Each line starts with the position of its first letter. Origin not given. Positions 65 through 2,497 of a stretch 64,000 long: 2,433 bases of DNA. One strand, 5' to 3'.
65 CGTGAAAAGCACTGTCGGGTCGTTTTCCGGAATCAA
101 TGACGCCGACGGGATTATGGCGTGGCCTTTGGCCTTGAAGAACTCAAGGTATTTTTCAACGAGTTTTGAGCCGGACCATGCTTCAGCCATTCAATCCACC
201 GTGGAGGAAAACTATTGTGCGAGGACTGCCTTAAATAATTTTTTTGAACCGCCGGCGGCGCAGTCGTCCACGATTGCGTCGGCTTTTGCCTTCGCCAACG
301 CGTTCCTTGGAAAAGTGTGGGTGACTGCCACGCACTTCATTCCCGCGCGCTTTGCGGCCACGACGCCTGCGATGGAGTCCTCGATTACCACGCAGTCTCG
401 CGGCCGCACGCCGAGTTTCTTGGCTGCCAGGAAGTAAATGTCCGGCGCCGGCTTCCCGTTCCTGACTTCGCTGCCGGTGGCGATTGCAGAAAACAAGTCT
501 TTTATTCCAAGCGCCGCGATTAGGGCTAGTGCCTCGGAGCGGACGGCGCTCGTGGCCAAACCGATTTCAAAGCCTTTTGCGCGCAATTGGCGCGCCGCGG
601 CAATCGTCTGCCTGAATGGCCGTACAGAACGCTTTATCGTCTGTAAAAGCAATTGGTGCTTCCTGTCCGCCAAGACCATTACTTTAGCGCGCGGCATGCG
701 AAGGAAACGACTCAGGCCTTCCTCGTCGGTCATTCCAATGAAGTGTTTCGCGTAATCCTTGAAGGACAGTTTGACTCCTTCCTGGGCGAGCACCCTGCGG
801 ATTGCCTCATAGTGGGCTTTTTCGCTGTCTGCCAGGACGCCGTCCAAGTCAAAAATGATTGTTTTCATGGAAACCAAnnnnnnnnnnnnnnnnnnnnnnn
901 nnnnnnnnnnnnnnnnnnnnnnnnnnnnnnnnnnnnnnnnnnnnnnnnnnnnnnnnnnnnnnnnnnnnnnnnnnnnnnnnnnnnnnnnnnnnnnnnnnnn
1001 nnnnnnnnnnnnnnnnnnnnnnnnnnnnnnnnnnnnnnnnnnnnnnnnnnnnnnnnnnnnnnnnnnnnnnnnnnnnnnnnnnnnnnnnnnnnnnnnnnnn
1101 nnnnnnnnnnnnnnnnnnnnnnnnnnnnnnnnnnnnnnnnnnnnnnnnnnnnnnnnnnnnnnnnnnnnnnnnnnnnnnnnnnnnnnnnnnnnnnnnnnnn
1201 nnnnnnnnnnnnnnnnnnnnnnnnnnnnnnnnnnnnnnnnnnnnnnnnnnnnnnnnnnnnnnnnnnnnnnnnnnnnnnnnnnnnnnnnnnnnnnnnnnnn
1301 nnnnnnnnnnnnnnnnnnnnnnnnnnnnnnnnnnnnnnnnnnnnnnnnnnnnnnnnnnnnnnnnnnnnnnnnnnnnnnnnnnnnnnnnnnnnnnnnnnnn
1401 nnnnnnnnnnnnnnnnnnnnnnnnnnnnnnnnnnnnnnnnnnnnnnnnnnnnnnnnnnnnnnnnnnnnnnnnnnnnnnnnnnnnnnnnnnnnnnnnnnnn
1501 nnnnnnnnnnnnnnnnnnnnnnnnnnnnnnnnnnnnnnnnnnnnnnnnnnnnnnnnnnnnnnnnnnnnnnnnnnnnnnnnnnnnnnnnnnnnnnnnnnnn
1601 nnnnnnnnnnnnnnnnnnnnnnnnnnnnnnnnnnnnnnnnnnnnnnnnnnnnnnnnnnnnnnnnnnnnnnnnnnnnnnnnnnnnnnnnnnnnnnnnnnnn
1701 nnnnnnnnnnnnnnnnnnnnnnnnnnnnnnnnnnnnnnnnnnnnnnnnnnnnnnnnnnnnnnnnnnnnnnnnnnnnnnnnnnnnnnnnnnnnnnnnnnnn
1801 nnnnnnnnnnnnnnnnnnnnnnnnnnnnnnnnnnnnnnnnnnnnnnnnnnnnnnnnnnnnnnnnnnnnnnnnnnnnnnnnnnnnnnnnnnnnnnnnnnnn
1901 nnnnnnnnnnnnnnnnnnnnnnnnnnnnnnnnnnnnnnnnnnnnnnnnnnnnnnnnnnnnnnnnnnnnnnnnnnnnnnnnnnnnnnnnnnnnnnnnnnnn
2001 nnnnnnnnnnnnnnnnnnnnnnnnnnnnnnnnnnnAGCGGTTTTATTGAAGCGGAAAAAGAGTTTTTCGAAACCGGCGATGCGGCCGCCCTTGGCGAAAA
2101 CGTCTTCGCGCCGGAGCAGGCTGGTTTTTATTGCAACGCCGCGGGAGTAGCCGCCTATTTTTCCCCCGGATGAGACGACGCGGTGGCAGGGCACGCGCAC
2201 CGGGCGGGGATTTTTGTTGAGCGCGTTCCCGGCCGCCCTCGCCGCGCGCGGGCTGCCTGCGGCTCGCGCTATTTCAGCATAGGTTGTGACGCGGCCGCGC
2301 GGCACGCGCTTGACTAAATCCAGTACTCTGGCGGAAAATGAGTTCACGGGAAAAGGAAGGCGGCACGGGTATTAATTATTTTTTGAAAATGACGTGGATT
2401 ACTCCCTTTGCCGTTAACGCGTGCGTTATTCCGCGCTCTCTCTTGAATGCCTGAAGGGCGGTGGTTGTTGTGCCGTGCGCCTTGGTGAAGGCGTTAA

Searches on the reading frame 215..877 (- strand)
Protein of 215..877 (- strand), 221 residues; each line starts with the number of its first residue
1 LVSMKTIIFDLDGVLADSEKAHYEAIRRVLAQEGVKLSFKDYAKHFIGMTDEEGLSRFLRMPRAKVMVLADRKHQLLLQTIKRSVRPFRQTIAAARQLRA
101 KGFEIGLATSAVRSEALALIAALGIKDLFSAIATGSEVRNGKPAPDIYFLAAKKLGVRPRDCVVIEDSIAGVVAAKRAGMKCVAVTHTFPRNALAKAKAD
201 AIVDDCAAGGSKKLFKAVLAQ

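Call 37: search_protein_families(library=pfam, proteins=[window:215-877:-], max_evalue=0.001)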
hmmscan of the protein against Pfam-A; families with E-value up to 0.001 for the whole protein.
window:215-877:- (221 aa): 4 families
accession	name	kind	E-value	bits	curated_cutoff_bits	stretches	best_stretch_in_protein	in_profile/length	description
PF13419.12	HAD_2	-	7.2e-35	121.1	23.8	1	7-185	1-178/178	Haloacid dehalogenase-like hydrolase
PF00702.32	Hydrolase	-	3.3e-31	109.6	26.4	1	4-179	1-191/191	haloacid dehalogenase-like hydrolase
PF13242.12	Hydrolase_like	-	2.9e-09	37.2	22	1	141-205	3-71/75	HAD-hyrolase-like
PF12710.13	HAD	-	4.1e-05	24.5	27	1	7-142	1-148/189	haloacid dehalogenase-like hydrolase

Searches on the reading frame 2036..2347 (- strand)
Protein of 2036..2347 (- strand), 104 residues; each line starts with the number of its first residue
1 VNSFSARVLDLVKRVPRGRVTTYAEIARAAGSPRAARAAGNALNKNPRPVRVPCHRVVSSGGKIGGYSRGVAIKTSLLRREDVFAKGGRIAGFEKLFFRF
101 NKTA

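Call 37: search_protein_families(library=pfam, proteins=[window:2036-2347:-], max_evalue=0.001)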
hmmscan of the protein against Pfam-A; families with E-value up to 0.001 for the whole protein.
window:2036-2347:- (104 aa): 1 family
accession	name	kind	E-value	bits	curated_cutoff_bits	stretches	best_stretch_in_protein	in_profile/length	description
PF01035.26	DNA_binding_1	-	5.9e-31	106.6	27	1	4-83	2-81/81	6-O-methylguanine DNA methyltransferase, DNA binding domain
